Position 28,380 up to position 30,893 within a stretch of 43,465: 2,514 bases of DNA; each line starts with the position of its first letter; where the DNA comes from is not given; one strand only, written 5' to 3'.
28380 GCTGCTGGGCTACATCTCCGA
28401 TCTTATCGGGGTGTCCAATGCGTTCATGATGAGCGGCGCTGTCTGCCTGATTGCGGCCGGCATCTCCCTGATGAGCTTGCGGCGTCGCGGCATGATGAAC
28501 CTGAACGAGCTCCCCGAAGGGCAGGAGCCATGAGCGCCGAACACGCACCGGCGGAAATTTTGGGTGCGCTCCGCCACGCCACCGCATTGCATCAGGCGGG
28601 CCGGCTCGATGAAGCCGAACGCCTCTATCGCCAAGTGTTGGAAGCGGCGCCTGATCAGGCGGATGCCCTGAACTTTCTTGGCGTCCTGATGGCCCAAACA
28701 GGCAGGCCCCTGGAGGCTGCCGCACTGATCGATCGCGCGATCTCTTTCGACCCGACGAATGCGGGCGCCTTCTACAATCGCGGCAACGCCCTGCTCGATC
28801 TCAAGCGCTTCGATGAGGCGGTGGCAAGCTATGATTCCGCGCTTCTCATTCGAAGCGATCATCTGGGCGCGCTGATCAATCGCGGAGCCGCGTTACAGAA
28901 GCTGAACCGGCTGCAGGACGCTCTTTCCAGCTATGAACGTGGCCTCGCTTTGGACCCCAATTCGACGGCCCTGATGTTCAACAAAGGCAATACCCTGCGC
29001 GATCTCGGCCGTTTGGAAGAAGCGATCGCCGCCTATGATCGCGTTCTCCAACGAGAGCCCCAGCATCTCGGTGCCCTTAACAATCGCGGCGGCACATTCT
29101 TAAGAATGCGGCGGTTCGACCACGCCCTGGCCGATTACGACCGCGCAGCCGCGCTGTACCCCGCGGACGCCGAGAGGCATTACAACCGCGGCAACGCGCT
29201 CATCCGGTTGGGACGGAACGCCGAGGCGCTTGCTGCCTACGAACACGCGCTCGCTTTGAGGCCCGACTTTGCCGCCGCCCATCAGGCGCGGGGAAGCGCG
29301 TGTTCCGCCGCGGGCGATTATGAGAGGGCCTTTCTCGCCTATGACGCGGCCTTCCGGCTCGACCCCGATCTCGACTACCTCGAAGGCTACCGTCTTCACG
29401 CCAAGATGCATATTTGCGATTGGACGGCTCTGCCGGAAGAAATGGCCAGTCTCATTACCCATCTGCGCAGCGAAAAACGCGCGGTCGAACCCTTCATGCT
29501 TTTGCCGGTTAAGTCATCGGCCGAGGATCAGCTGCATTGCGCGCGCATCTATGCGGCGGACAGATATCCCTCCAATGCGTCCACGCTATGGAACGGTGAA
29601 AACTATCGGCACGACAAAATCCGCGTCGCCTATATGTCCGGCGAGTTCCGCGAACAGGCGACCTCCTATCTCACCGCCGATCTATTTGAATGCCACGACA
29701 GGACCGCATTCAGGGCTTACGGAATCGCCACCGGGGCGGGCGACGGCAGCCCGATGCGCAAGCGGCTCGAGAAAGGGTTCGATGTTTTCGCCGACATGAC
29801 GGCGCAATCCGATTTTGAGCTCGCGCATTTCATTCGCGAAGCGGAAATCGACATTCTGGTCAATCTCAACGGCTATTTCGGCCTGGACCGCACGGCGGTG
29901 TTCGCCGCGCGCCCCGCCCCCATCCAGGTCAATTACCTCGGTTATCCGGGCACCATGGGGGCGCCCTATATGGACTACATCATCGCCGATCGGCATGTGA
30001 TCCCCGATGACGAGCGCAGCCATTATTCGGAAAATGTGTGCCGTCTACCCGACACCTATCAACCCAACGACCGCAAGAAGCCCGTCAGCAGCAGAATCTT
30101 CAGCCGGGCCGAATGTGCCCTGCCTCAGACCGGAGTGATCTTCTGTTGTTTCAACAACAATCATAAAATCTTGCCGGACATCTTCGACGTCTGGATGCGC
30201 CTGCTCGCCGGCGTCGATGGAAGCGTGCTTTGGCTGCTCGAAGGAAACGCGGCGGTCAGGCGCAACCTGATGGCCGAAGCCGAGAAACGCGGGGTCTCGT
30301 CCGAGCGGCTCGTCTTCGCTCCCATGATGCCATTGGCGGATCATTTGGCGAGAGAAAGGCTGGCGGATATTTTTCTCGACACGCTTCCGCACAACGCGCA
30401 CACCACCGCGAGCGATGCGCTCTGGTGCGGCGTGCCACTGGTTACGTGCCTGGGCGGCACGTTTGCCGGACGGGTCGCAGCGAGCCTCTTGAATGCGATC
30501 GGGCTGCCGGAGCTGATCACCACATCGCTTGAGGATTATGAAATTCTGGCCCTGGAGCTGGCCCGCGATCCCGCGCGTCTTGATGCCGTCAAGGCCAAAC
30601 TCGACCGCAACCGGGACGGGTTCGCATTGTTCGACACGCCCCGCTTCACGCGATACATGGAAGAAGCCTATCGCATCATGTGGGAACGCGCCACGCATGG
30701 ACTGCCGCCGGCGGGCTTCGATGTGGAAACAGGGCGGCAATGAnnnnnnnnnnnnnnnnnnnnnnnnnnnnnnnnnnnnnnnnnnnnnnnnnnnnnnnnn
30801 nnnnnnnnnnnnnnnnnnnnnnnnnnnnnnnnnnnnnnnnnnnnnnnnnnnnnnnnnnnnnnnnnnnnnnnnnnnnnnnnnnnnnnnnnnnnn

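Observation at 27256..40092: MFS_3 transporter translationally coupled to five tandem TPR-GT41 (O-GlcNAc-transferase-like) paralogs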

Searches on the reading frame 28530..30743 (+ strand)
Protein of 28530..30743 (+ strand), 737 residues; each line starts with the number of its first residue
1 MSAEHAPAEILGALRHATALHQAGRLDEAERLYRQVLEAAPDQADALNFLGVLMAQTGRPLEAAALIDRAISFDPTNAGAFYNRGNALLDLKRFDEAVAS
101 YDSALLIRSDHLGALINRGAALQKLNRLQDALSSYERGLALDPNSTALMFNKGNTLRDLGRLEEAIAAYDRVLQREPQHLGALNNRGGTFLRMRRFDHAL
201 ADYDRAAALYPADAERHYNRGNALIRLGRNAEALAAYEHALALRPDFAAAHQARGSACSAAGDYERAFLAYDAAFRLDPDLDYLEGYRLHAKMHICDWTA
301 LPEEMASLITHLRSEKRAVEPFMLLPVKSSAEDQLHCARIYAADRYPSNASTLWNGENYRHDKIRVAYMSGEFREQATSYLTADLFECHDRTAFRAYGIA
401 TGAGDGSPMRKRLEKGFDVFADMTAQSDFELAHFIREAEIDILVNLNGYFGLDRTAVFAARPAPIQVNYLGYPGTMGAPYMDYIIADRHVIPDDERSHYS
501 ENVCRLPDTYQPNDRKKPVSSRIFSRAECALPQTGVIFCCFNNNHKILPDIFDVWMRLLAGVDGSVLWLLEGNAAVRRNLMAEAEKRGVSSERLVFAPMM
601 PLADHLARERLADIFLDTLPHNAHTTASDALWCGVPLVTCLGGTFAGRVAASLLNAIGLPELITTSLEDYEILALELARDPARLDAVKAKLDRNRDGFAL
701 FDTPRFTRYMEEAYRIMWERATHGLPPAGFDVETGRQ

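Call 3: search_protein_families(library=pfam, proteins=[window:28530-30743:+], max_evalue=0.001)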
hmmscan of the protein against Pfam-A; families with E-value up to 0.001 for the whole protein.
window:28530-30743:+ (737 aa): 21 families
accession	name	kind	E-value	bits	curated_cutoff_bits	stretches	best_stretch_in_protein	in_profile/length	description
PF13844.12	Glyco_transf_41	-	1.2e-81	275.1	25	2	518-708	351-541/543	Glycosyl transferase family 41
PF00515.34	TPR_1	-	2.6e-48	160.4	27.8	5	214-247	1-34/34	Tetratricopeptide repeat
PF07719.23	TPR_2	-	1.6e-46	153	27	4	214-246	1-33/34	Tetratricopeptide repeat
PF13181.12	TPR_8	-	2.1e-36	121.4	25.7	3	148-179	3-34/34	Tetratricopeptide repeat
PF13414.12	TPR_11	-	3e-36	123.3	26.8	5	221-257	1-37/42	TPR repeat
PF13432.12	TPR_16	-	1.1e-34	118.8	32.7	6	14-78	1-65/65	Tetratricopeptide repeat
PF13431.12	TPR_17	-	3.1e-27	92.9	24.4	2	67-98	2-33/34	Tetratricopeptide repeat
PF13424.12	TPR_12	-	2.1e-26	92.4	30.1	4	80-142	5-75/77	Tetratricopeptide repeat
PF13428.12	TPR_14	-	3.7e-23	80.1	23.5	1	16-51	7-42/44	Tetratricopeptide repeat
PF14559.12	TPR_19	-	2.3e-20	73.1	25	3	20-76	1-57/68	Tetratricopeptide repeat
PF13176.12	TPR_7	-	4.3e-16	58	27.9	0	18-46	7-35/36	Tetratricopeptide repeat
PF13371.12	TPR_9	-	2.4e-15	56.7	35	3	191-254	6-69/73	Tetratricopeptide repeat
PF13374.12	TPR_10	-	6.7e-13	48.6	27.5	0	17-38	9-30/42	Tetratricopeptide repeat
PF12895.13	ANAPC3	-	1.4e-11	44.9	27.2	1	24-102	3-80/82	Anaphase-promoting complex, cyclosome, subunit 3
PF13174.12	TPR_6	-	3.5e-09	37.2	26.3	0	149-178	3-32/33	Tetratricopeptide repeat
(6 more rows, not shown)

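Call 9: search_protein_families(library=ncbifam, proteins=[window:28530-30743:+], max_evalue=0.00001)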
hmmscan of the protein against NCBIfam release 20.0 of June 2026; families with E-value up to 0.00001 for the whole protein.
window:28530-30743:+ (737 aa): 19 families
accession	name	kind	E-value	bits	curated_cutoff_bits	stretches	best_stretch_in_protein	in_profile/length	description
NF040959.1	MamA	equivalog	3.5e-32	111.5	200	2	149-271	74-196/204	magnetosome protein MamA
TIGR02917.1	PEP_TPR_lipo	equivalog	6.3e-26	90.5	312.2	1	6-281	155-430/899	XrtA/PEP-CTERM system TPR-repeat protein PrsT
NF033762.1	social_mot_Tgl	equivalog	1.5e-21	76.9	225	1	20-105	41-127/252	social motility TPR repeat lipoprotein Tgl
TIGR02552.1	LcrH_SycD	equivalog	3.1e-18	65.8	104.8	0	188-245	60-117/136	SycD/LcrH family type III secretion system chaperone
NF008391.2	PRK11189.1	equivalog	8.4e-17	61.6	250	1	214-284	65-135/297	lipoprotein NlpI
TIGR02521.1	type_IV_pilW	equivalog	1.4e-16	60.8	154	2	5-110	60-167/234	type IV pilus biogenesis/stability protein PilW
NF052415.1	T3SS_chap_SctY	equivalog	1.2e-15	57.9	70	1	22-105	18-104/106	type III secretion apparatus assembly chaperone SctY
NF033920.0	C39_PA2778_fam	equivalog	2.4e-15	56.6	150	0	5-74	185-254/255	PA2778 family cysteine peptidase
NF047507.1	TPR_BatC_Lepto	exception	2.6e-11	43.4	175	0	70-185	18-135/214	TPR repeat-containing protein BatC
NF053607.1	CHU_0125_OmpA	equivalog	2.2e-10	39.7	620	0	149-253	22-126/639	CHU_0125 family OmpA-like outer membrane integrity protein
TIGR03939.1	PGA_TPR_OMP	equivalog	3e-10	39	366.65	0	130-251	71-191/800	poly-beta-1,6 N-acetyl-D-glucosamine export porin PgaA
NF033758.1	gliding_GltE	equivalog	3.3e-10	39.5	225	0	169-237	279-348/411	adventurous gliding motility TPR repeat lipoprotein GltE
TIGR00990.1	3a0801s09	subfamily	5.3e-10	38.5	757.25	0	37-176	358-497/615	mitochondrial import receptor subunit TOM70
NF008520.0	PRK11447.1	equivalog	1.2e-09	36.5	858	0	16-105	275-362/1157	cellulose synthase complex outer membrane protein BcsC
NF049992.1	NGTferase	equivalog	8.3e-07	28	1000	1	417-680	308-573/614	UDP-glucose:protein N-beta-glucosyltransferase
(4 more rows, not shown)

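Call 13: find_related_loci(query=window:28530-30740:+, collection=genome_contigs, flank=10000)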
Query window:28530-30740:+ (737 aa) in genome_contigs; peptide patterns used: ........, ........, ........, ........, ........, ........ (x = any residue, [..] = any of these).
164 stretches matched a pattern; 134 encode a relative of the query (tblastn E <= 1e-3); the best 80 are kept; 77 distinct loci.
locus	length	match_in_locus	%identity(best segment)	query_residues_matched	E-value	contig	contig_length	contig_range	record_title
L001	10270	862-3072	92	1-737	0e+0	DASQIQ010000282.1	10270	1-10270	MAG TPA_asm: Micropepsaceae bacterium isolate SMAG_U11863 k141_83473, whole genome shotgun sequence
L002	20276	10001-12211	82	1-737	0e+0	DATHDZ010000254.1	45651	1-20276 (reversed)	MAG TPA_asm: Micropepsaceae bacterium isolate SMAG_U12408 k141_494710, whole genome shotgun sequence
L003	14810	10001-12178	56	8-733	0e+0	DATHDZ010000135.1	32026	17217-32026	MAG TPA_asm: Micropepsaceae bacterium isolate SMAG_U12408 k141_1795818, whole genome shotgun sequence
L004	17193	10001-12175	56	9-733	0e+0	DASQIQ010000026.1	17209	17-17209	MAG TPA_asm: Micropepsaceae bacterium isolate SMAG_U11863 k141_58681, whole genome shotgun sequence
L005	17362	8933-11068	52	21-732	0e+0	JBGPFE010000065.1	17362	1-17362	MAG: Gammaproteobacteria bacterium isolate OBJ_0618_7090110_74 k141_11207564_length_17362_cov_69.9196, whole genome shot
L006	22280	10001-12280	49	2-727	0e+0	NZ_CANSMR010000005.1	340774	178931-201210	MAG: uncultured Bradyrhizobium sp. isolate SRR15633984_bin.32_metawrap_v1.3_MAG NODE.14_length_340774_cov_16_379917, who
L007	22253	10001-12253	49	2-727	0e+0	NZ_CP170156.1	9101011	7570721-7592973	Bradyrhizobium sp. ma5 chromosome, complete genome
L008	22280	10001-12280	49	2-727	0e+0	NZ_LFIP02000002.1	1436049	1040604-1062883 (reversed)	Bradyrhizobium embrapense strain SEMIA 6208 scaffold2.1, whole genome shotgun sequence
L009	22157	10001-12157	48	9-727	0e+0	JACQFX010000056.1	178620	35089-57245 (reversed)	MAG: Nitrosomonadales bacterium isolate NC_groundwater_1058_Pr2_B-0.1um_57_22 rattlesnake_spring_18_scaffold_113706, who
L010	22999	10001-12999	48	14-733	0e+0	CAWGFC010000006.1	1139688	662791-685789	MAG: uncultured Alphaproteobacteria bacterium isolate MFD05705.bin.1.30 genome assembly, contig: contig_7111, whole geno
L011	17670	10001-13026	46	3-732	0e+0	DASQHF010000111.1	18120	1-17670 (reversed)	MAG TPA_asm: Micropepsaceae bacterium isolate SMAG_U11826 k141_1285926, whole genome shotgun sequence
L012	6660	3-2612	44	14-736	0e+0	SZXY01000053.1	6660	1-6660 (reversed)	MAG: Chlorobium sp. isolate L227-2013-55 CA-L227-2013_93140, whole genome shotgun sequence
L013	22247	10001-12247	45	14-727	0e+0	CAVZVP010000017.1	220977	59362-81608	MAG: uncultured Alphaproteobacteria bacterium isolate MFD02159.bin.1.126 genome assembly, contig: contig_38674, whole ge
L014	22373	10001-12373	47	6-732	0e+0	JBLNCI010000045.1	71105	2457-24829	MAG: Gemmatimonas sp. isolate MAG129 PRJNA950955_bin36_renamed_44, whole genome shotgun sequence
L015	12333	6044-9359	48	14-735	0e+0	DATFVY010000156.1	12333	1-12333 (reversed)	MAG TPA_asm: Burkholderiales bacterium isolate SMAG_U9476 k141_12945951, whole genome shotgun sequence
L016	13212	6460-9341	47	11-732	0e+0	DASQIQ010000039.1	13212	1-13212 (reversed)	MAG TPA_asm: Micropepsaceae bacterium isolate SMAG_U11863 k141_843138, whole genome shotgun sequence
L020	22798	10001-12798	45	14-734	0e+0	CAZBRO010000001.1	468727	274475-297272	MAG TPA_asm: uncultured Bordetella sp. isolate binchicken_co50_194 genome assembly, contig: NODE_2_length_468727_cov_17.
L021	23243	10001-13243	43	4-727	0e+0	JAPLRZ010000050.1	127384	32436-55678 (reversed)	MAG: Methylococcales bacterium isolate LacPavin_0818_WC45_MAG_42_49 LacPavin_0818_WC45_scaffold_294180, whole genome sho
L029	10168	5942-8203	47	14-732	0e+0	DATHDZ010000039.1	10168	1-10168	MAG TPA_asm: Micropepsaceae bacterium isolate SMAG_U12408 k141_149617, whole genome shotgun sequence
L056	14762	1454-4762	42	5-732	0e+0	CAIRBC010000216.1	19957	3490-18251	MAG: uncultured Nitrosomonadales bacterium isolate Kiruna2_bin-1694 genome assembly, contig: bin-1694:216/600, whole gen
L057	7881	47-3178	41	17-732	1e-169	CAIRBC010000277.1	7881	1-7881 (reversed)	MAG: uncultured Nitrosomonadales bacterium isolate Kiruna2_bin-1694 genome assembly, contig: bin-1694:277/600, whole gen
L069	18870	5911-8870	47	14-730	0e+0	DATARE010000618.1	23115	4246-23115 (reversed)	MAG TPA_asm: Micropepsaceae bacterium isolate SMAG_U5485 k141_6130147, whole genome shotgun sequence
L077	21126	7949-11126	45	12-733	0e+0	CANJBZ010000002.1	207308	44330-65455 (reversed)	MAG: Alphaproteobacteria bacterium isolate RH-23may17-1006 genome assembly, contig: RH-23may17-C298, whole genome shotgu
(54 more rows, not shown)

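Call 22: search_protein_families(library=pfam, proteins=[L011:2628-3182:+, L011:1613-2194:+, L069:926-1516:+, L069:422-922:+, L077:5040-5618:+, L029:828-1364:+, L016:12598-13212:+, L069:14626-15468:-, L077:16388-16933:+, L020:5889-6923:+], max_evalue=0.001)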
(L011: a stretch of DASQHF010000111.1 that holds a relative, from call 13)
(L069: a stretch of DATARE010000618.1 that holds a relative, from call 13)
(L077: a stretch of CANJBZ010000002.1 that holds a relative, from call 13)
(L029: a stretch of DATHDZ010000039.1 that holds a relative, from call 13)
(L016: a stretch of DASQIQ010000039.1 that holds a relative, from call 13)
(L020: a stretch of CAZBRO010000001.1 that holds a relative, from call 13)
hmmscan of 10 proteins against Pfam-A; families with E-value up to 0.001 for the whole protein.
L011:2628-3182:+ (184 aa): 4 families
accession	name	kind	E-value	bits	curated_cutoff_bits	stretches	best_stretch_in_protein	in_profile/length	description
PF00036.39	EF-hand_1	-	3.5e-14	51.7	25.4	0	40-60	8-28/29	EF hand domain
PF13405.12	EF-hand_6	-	5e-14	51.1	25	0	40-59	8-27/30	EF-hand domain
PF13202.12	EF-hand_5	-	1.3e-11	43.8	25.9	0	40-56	7-23/25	EF hand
PF13499.12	EF-hand_7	-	9.1e-09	36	30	1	59-134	5-62/67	EF-hand domain pair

L011:1613-2194:+ (193 aa): 0 families

L069:926-1516:+ (196 aa): 4 families
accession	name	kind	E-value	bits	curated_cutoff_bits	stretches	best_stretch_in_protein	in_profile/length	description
PF00036.39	EF-hand_1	-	5e-13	48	25.4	0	64-83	8-27/29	EF hand domain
PF13405.12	EF-hand_6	-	4.1e-12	45.1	25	0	64-83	8-27/30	EF-hand domain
PF13202.12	EF-hand_5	-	1.1e-11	44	25.9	0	85-103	3-22/25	EF hand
PF13499.12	EF-hand_7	-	8.1e-07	29.7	30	0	84-158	6-62/67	EF-hand domain pair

L069:422-922:+ (166 aa): 7 families
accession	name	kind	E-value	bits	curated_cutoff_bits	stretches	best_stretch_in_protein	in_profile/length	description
PF00036.39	EF-hand_1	-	7.5e-18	63.1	25.4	1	127-147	3-23/29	EF hand domain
PF13202.12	EF-hand_5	-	2.4e-16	58.8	25.9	2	128-147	3-22/25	EF hand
PF13405.12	EF-hand_6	-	4e-15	54.5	25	1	127-147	3-23/30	EF-hand domain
PF13499.12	EF-hand_7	-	4.6e-13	49.7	30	1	67-123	1-63/67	EF-hand domain pair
PF10591.15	SPARC_Ca_bdg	-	1.6e-05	25.6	22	0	64-90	84-110/113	Secreted protein acidic and rich in cysteine Ca binding region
PF13833.12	EF-hand_8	-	6.4e-05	23.1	28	0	125-146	26-47/54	EF-hand domain pair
PF12763.14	EH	-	0.00027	21.2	22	0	108-130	48-70/101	EH domain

L077:5040-5618:+ (192 aa): 4 families
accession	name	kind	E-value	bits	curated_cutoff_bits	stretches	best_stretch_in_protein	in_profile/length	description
PF00036.39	EF-hand_1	-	9.2e-11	41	25.4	0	60-77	8-25/29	EF hand domain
PF13202.12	EF-hand_5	-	1.4e-10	40.5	25.9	0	60-74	7-21/25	EF hand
PF13405.12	EF-hand_6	-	2.3e-10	39.7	25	0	60-79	8-27/30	EF-hand domain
PF13499.12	EF-hand_7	-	1.9e-06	28.6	30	0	61-154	11-62/67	EF-hand domain pair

L029:828-1364:+ (178 aa): 4 families
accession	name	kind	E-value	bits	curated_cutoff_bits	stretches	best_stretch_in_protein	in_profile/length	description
PF13405.12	EF-hand_6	-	1.2e-12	46.7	25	0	46-65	8-27/30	EF-hand domain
PF00036.39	EF-hand_1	-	2.1e-12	46.1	25.4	0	46-66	8-28/29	EF hand domain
PF13202.12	EF-hand_5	-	3.4e-12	45.7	25.9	0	46-62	7-23/25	EF hand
PF13499.12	EF-hand_7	-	1.6e-08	35.2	30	1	66-140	6-62/67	EF-hand domain pair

L016:12598-13212:+ (205 aa): 14 families
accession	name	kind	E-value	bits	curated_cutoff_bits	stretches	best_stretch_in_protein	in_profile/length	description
PF07719.23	TPR_2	-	3.6e-18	64.6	27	2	106-138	1-33/34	Tetratricopeptide repeat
PF00515.34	TPR_1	-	6.7e-17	61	27.8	2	73-104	2-33/34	Tetratricopeptide repeat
PF13181.12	TPR_8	-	1.4e-12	47.1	25.7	1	73-103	2-32/34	Tetratricopeptide repeat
PF13414.12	TPR_11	-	5.5e-12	45.6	26.8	1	89-117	11-39/42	TPR repeat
PF14559.12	TPR_19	-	3.2e-11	43.8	25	1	16-69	3-56/68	Tetratricopeptide repeat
PF13431.12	TPR_17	-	1.1e-10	41.4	24.4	0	26-58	1-33/34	Tetratricopeptide repeat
PF13428.12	TPR_14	-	1.3e-08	35.1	23.5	0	73-113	2-42/44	Tetratricopeptide repeat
PF13371.12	TPR_9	-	7.9e-08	32.6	35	1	87-138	10-61/73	Tetratricopeptide repeat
PF13432.12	TPR_16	-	2e-07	31.8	32.7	1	76-133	1-57/65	Tetratricopeptide repeat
PF13174.12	TPR_6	-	3.2e-07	31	26.3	0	107-138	1-32/33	Tetratricopeptide repeat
PF23914.1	TPR_CcmH_CycH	-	3.3e-07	30.7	42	1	6-66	86-149/158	Cytochrome c-type biogenesis protein H TPR domain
PF12895.13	ANAPC3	-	1.2e-06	29.2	27.2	1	22-97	7-81/82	Anaphase-promoting complex, cyclosome, subunit 3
PF24575.1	TPR_Slam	-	1.8e-05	25.6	35.2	0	78-126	53-101/104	Surface lipoprotein assembly modifier, N-terminal TPR repeats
PF25063.1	ARM_TT21_C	-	0.00026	21.3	35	0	16-102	107-194/209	Tetratricopeptide repeat protein 21 C-terminal ARM domain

L069:14626-15468:- (280 aa): 0 families

L077:16388-16933:+ (181 aa): 1 family
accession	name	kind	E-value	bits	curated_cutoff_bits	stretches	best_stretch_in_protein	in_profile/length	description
PF00507.24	Oxidored_q4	-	1.3e-39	134.8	23.3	1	85-180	4-99/99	NADH-ubiquinone/plastoquinone oxidoreductase, chain 3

L020:5889-6923:+ (344 aa): 3 families
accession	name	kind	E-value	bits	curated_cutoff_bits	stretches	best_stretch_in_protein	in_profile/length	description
PF00534.26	Glycos_transf_1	-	5e-11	42.9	26.4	1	174-315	24-171/172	Glycosyl transferases group 1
PF13692.12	Glyco_trans_1_4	-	2.7e-08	34.6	27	1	207-302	45-142/142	Glycosyl transferases group 1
PF13439.12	Glyco_transf_4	-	4.3e-05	24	28.5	1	18-150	3-161/170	Glycosyltransferase Family 4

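Call 41: search_protein_families(library=pfam, proteins=[L021:1331-14632:+, L056:1373-14761:+], max_evalue=1e-10)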
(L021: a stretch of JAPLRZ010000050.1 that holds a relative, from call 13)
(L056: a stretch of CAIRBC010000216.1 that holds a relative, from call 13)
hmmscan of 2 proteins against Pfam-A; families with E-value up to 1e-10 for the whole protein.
L021:1331-14632:+ (4433 aa): 19 families
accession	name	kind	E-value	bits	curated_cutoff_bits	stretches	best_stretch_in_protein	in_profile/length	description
PF13844.12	Glyco_transf_41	-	0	1421.4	25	11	2657-2841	358-542/543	Glycosyl transferase family 41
PF00515.34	TPR_1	-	2.8e-261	834.5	27.8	0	2312-2344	1-33/34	Tetratricopeptide repeat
PF07719.23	TPR_2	-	2.1e-214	676.8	27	0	120-153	1-34/34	Tetratricopeptide repeat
PF13414.12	TPR_11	-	4.5e-204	660.4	26.8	0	2251-2290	1-40/42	TPR repeat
PF13181.12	TPR_8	-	1.4e-145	461.7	25.7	0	760-792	1-33/34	Tetratricopeptide repeat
PF13424.12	TPR_12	-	8.3e-132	430.1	30.1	0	863-926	4-75/77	Tetratricopeptide repeat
PF13432.12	TPR_16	-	7.8e-129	419.8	32.7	0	92-153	3-64/65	Tetratricopeptide repeat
PF13431.12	TPR_17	-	6.6e-126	400.7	24.4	0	3114-3145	2-33/34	Tetratricopeptide repeat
PF14559.12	TPR_19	-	4.4e-109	357.3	25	0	64-123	3-62/68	Tetratricopeptide repeat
PF13428.12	TPR_14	-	4.1e-91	290.2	23.5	0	2956-2998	2-44/44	Tetratricopeptide repeat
PF13371.12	TPR_9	-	2.3e-85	281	35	0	2357-2413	6-62/73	Tetratricopeptide repeat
PF13176.12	TPR_7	-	7.2e-67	216.3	27.9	0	156-187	1-32/36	Tetratricopeptide repeat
PF23914.1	TPR_CcmH_CycH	-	1.5e-44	152.1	42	0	2945-3054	40-152/158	Cytochrome c-type biogenesis protein H TPR domain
PF13374.12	TPR_10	-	4.6e-43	144.5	27.5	0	864-891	4-31/42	Tetratricopeptide repeat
PF12895.13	ANAPC3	-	3.3e-39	133.5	27.2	0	31-110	2-80/82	Anaphase-promoting complex, cyclosome, subunit 3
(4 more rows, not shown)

L056:1373-14761:+ (4463 aa): 23 families
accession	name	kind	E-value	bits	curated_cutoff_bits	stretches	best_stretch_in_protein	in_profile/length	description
PF13844.12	Glyco_transf_41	-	0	1144.1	25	8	3050-3234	358-542/543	Glycosyl transferase family 41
PF00515.34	TPR_1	-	1.6e-246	787.8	27.8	0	2182-2214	1-33/34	Tetratricopeptide repeat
PF13414.12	TPR_11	-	1.3e-245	793.4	26.8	2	2160-2195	6-41/42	TPR repeat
PF07719.23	TPR_2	-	4e-207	654.1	27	0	2182-2214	1-33/34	Tetratricopeptide repeat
PF13181.12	TPR_8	-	3.9e-174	550.7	25.7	0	2182-2214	1-33/34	Tetratricopeptide repeat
PF13431.12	TPR_17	-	7.2e-145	459.9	24.4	0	3321-3352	2-33/34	Tetratricopeptide repeat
PF13432.12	TPR_16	-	2.5e-144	469.3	32.7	1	35-99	1-65/65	Tetratricopeptide repeat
PF14559.12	TPR_19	-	2.3e-107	351.8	25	0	41-102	1-62/68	Tetratricopeptide repeat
PF13424.12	TPR_12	-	2.9e-97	319.4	30.1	0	67-129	5-75/77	Tetratricopeptide repeat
PF13371.12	TPR_9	-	2.5e-84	277.7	35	0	2023-2078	6-61/73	Tetratricopeptide repeat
PF13428.12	TPR_14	-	4.4e-84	268.5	23.5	0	66-106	2-42/44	Tetratricopeptide repeat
PF13176.12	TPR_7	-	2.3e-56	183.5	27.9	0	836-865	1-30/36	Tetratricopeptide repeat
PF13174.12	TPR_6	-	1.8e-54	179.1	26.3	0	35-63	4-32/33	Tetratricopeptide repeat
PF23914.1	TPR_CcmH_CycH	-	3.5e-37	128.1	42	0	3682-3745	89-153/158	Cytochrome c-type biogenesis protein H TPR domain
PF01239.28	PPTA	-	8.4e-24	82.2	29.5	0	188-218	1-31/32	Protein prenyltransferase alpha subunit repeat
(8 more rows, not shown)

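Call 70: search_protein_families(library=padloc, proteins=[window:28530-30743:+], max_evalue=0.001)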
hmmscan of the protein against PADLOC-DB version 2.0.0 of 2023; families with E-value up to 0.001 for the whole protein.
window:28530-30743:+ (737 aa): 0 families
